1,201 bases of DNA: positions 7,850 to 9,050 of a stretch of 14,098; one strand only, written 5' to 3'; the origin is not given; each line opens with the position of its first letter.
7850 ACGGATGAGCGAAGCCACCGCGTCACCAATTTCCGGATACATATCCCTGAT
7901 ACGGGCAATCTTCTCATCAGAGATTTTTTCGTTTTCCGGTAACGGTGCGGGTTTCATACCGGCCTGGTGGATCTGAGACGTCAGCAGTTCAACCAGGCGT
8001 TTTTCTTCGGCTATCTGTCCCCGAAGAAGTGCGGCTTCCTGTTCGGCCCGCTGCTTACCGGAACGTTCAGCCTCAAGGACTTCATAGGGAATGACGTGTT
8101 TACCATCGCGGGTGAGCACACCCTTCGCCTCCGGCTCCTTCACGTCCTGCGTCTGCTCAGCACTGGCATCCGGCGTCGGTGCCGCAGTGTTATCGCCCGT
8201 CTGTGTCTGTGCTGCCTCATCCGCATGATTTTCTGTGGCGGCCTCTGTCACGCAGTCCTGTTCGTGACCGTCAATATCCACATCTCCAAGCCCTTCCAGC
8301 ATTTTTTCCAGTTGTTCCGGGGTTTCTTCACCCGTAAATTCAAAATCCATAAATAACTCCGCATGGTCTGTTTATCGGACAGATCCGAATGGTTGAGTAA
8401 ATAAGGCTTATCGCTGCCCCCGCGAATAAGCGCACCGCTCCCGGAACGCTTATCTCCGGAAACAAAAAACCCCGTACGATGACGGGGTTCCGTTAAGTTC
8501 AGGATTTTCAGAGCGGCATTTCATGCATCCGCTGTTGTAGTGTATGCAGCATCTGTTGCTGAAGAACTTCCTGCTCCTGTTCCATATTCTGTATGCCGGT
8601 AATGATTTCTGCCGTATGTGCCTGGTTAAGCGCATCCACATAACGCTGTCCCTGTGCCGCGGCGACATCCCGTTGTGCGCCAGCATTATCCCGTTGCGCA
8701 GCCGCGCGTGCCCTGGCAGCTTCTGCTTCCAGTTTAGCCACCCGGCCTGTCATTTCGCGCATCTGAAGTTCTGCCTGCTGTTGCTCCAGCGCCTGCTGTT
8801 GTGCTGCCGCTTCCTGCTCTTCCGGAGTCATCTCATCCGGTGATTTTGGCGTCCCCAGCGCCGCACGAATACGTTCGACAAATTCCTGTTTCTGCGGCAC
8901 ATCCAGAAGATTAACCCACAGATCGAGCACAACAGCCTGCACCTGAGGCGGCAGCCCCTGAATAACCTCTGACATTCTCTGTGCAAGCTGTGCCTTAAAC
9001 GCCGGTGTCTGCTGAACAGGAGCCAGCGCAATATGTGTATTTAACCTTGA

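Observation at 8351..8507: Structured 157-bp leader between portal and scaffold genes with a repeated GCTTATC motif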

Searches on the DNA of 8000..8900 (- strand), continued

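Call 91: search_with_rna_model(model_id=R1, sources=[window, L001, L011, L053, L055, L056, L062, L070, L072, L183, L078, L109, L180, L081, L083, L084, L085, L086, L087, L089, L092, L160, L116, L200, L204, L211, L237, L238, L240, L242, L243], max_evalue=1, make_alignment=true)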
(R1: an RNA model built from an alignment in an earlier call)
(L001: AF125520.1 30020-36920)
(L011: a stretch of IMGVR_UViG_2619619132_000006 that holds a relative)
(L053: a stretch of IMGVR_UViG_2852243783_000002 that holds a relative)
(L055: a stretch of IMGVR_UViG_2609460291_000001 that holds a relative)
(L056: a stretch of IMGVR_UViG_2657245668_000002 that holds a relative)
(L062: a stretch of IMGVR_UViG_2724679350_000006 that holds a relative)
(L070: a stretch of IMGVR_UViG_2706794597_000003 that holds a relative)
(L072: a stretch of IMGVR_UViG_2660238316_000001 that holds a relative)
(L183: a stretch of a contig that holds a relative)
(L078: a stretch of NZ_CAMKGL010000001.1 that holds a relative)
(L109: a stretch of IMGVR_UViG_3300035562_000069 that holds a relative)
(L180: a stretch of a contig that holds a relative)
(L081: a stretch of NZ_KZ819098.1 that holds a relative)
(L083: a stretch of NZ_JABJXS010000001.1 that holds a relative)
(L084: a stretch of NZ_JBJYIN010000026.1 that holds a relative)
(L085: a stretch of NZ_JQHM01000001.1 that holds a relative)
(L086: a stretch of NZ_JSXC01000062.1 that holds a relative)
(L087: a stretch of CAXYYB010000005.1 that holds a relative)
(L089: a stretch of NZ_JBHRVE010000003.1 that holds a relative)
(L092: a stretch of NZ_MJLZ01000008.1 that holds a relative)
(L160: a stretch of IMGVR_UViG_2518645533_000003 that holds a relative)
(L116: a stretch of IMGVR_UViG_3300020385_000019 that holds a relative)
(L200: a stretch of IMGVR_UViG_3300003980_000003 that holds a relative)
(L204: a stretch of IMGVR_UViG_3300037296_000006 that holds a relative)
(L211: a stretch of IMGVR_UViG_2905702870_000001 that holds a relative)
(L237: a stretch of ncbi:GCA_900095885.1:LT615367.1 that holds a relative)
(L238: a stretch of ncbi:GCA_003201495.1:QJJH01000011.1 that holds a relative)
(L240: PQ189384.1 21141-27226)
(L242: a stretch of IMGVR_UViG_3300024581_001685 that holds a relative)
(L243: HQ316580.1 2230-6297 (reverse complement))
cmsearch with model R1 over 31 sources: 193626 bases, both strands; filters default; matches with E-value up to 1: 41.
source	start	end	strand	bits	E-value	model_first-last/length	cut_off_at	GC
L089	5260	5363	-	117.6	3.6e-34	1-104/104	no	0.52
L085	4187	4290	+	117.6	3.8e-34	1-104/104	no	0.48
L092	1820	1923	-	116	1.2e-33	1-104/104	no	0.54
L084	5192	5293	-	114.3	4e-33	1-104/104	no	0.47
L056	1401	1503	+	111.9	2.1e-32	1-104/104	no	0.5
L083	7151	7253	-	111.5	2.9e-32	1-104/104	no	0.49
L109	1173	1275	-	110.6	5.6e-32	1-104/104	no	0.52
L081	3660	3761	+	109.9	9.2e-32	1-104/104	no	0.48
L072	1401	1503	+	109.6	1.1e-31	1-104/104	no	0.51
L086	4992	5093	+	109.1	1.6e-31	1-104/104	no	0.51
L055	1401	1503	+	109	1.8e-31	1-104/104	no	0.5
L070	1401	1503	+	108.9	1.9e-31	1-104/104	no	0.49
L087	6539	6642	-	108.5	2.4e-31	1-104/104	no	0.5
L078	2480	2582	-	108.3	2.9e-31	1-104/104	no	0.53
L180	9527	9629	+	107.9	3.7e-31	1-104/104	no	0.52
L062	1401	1503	+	107.5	4.9e-31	1-104/104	no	0.5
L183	7098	7202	+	105.5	2.1e-30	1-104/104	no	0.5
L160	1492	1593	-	105.3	2.5e-30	1-104/104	no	0.47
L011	1394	1503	+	92.6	2e-26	1-104/104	no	0.52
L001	3444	3553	+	92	3.2e-26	1-104/104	no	0.52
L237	500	603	+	91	6.7e-26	1-104/104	no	0.56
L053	1398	1503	+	88.4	4.1e-25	1-104/104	no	0.51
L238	494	603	+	83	2e-23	1-104/104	no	0.52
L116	456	552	-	67.6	1.2e-18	1-104/104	no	0.4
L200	1107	1203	+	65.8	4.4e-18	1-104/104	no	0.42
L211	1107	1203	+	65.1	6.9e-18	1-104/104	no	0.41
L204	1107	1203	+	64.9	8e-18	1-104/104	no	0.43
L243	1394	1505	+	32.1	1.2e-07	1-104/104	no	0.4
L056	1406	1431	-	15.6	0.016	6-31/104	no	0.42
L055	1348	1436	-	15.1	0.023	1-104/104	no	0.51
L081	3607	3695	-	14.7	0.031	1-104/104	no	0.47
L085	4129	4222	-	14.6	0.032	1-104/104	no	0.44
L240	2380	2494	+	14.6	0.033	1-104/104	no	0.48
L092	1888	1971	+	13.7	0.06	1-104/104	no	0.56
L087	5366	5475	+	12.3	0.16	1-104/104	no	0.5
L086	4948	5025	-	12.3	0.16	1-104/104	no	0.47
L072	1333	1436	-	11.9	0.23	1-104/104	no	0.47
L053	2493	2603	-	11.1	0.39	1-104/104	no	0.5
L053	1340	1433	-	10.3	0.71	1-104/104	no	0.54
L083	7218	7310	+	10.1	0.82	1-104/104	no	0.45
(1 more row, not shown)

Alignment A4: 41 matches aligned to the model, 199 columns, each read 5' to 3' on its own strand. Consensus structure (alignment columns), stored with it:
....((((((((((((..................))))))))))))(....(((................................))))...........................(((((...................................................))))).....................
